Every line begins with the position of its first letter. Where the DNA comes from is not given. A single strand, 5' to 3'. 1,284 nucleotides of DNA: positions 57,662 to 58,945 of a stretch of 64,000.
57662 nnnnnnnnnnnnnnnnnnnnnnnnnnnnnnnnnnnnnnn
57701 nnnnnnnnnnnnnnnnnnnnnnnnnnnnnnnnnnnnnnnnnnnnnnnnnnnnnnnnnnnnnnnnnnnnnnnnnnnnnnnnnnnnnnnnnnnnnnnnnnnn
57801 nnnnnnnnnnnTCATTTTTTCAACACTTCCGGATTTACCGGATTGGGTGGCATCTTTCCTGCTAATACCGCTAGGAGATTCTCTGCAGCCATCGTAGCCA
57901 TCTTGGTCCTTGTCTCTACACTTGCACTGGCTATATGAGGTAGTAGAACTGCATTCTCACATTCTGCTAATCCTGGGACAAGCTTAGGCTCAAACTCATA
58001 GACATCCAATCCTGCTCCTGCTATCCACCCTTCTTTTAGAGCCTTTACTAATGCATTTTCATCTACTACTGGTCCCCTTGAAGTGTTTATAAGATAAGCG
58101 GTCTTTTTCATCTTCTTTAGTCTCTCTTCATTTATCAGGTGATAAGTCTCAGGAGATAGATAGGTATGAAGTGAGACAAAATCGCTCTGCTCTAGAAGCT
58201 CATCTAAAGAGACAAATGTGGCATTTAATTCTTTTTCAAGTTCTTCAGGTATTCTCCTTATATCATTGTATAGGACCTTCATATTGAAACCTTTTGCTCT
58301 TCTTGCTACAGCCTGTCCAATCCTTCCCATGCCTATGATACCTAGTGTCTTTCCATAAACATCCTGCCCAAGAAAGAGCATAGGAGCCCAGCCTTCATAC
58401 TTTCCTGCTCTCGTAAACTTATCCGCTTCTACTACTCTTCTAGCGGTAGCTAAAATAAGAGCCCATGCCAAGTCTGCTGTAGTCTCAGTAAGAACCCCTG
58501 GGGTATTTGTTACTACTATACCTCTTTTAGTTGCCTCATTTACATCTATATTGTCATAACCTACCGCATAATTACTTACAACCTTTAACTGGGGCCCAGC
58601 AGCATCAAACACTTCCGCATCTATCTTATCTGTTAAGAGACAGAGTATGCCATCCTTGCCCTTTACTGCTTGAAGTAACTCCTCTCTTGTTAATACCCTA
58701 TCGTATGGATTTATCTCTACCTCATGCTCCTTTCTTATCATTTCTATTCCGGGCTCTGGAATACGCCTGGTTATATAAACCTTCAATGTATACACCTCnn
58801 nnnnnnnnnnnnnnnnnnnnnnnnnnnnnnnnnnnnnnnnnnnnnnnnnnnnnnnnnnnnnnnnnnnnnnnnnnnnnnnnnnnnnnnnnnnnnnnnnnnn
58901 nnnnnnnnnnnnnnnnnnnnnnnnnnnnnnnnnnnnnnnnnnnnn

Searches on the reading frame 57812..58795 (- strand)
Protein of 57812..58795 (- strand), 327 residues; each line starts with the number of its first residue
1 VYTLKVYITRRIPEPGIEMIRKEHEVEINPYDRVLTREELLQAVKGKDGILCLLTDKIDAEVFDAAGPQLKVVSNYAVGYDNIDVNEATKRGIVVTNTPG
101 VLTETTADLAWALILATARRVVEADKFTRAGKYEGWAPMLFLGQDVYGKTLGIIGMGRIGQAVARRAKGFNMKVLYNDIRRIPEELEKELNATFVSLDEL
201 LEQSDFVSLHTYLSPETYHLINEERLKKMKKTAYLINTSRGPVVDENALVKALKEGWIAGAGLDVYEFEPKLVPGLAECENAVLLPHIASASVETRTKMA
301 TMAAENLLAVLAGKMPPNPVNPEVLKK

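Call 3: search_protein_families(library=pfam, proteins=[window:57812-58795:-])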
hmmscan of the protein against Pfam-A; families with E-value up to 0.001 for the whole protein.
window:57812-58795:- (327 aa): 2 families
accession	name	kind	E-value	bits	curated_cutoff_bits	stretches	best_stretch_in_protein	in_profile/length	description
PF02826.25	2-Hacid_dh_C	-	9.2e-65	217.8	25.1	1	112-289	2-178/178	D-isomer specific 2-hydroxyacid dehydrogenase, NAD binding domain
PF00389.36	2-Hacid_dh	-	1.3e-35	122.5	24.6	1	6-321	1-134/134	D-isomer specific 2-hydroxyacid dehydrogenase, catalytic domain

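Call 4: search_protein_families(library=ncbifam, proteins=[window:57812-58795:-], max_evalue=0.01)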
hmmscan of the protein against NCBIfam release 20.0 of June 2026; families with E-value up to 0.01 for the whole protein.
window:57812-58795:- (327 aa): 24 families
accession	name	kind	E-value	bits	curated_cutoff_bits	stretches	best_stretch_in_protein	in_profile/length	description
NF009714.1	PRK13243.1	equivalog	5.4e-135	450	455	1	5-326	4-328/332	glyoxylate reductase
NF011938.0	PRK15409.1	equivalog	1.9e-86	290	492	1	36-325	35-323/324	glyoxylate/hydroxypyruvate reductase GhrB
TIGR01327.1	PGDH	equivalog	9.1e-83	278.8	454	1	5-322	1-312/525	phosphoglycerate dehydrogenase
NF005069.0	PRK06487.1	equivalog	3.6e-55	187.3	448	1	57-314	58-314/320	2-hydroxyacid dehydrogenase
NF008759.0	PRK11790.1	equivalog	1.7e-53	181.8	404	1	10-311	18-317/410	phosphoglycerate dehydrogenase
NF006263.0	PRK08410.1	equivalog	6.2e-51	173.6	389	1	36-313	32-309/311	D-2-hydroxyacid dehydrogenase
NF005387.0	PRK06932.1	equivalog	1.4e-45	155.6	492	1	18-307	17-306/314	2-hydroxyacid dehydrogenase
NF001309.0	PRK00257.1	equivalog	1.6e-44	152.5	434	2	143-311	111-278/379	4-phosphoerythronate dehydrogenase PdxB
NF005750.0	PRK07574.1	equivalog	8.7e-44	150.1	329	1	67-307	112-353/386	NAD-dependent formate dehydrogenase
NF000492.1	vanH_gen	exception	2.6e-43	148.3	540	1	70-281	67-265/312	D-lactate dehydrogenase VanH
NF041369.1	Dhydh_Halo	equivalog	4.8e-43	147.5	400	1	73-314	59-298/305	D-2-hydroxyacid dehydrogenase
NF006374.0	PRK08605.1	subfamily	1.6e-38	132.6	356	1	1-275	1-272/332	D-lactate dehydrogenase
NF000128.1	vanH-Sc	exception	1.3e-36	126.5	650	1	72-282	89-286/337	D-lactate dehydrogenase VanH-Sc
NF000112.1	vanH-Amyco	exception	1.1e-34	120.2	625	1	68-282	94-295/348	VanH-AOV family D-lactate dehydrogenase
NF000371.1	vanH_Agroup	exception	4.3e-34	118.2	700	1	70-271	72-262/322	VanH-A/VanH-Pt family D-lactate dehydrogenase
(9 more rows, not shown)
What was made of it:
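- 57812..58795 (-): Glyoxylate/hydroxypyruvate reductase (D-2-hydroxyacid dehydrogenase), 3 nt after the kinase. NF009714 450 bits against cutoff 455 (call 4).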

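Call 80: search_solved_structures(query=window:57812-58795:-, max_evalue=1e-60)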
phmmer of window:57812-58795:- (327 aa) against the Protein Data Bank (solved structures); distinct sequences matched with E-value up to 1e-60: 11.
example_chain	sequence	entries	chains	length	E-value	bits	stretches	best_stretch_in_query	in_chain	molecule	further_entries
2dbq_A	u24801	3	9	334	1.5e-116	392.3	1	5-326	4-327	Glyoxylate reductase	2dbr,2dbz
6bii_A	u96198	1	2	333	4.6e-115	387.4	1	5-326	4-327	Glyoxylate reductase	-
5aov_A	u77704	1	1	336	1.8e-110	372.3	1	5-326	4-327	GLYOXYLATE REDUCTASE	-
2cuk_A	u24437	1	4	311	3.4e-85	289.3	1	5-320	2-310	glycerate dehydrogenase/glyoxylate reductase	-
9m0t_A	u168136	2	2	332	5e-80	272.3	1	6-319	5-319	Probable 2-ketogluconate reductase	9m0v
2h1s_A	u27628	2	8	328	5.6e-73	249.2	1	4-318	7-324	Glyoxylate reductase/hydroxypyruvate reductase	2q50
2gcg_A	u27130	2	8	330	5.7e-73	249.1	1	4-318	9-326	Glyoxylate reductase/hydroxypyruvate reductase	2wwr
1wwk_A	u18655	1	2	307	3.4e-69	236.7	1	3-313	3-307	phosphoglycerate dehydrogenase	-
2d0i_A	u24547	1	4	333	4.9e-65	223.1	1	6-326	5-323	dehydrogenase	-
1gdh_A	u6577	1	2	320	4.9e-62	213.2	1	5-312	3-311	D-GLYCERATE DEHYDROGENASE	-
6ih2_A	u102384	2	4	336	3.2e-61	210.6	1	5-321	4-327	Phosphite dehydrogenase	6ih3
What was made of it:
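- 57812..58795 (-): 392 bits to Pyrococcus glyoxylate reductase 2dbq (call 80).
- A reductase 392 bits similar to Pyrococcus glyoxylate/hydroxypyruvate reductase, plus a glycerate kinase, are co-operonic (calls 4, 80).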
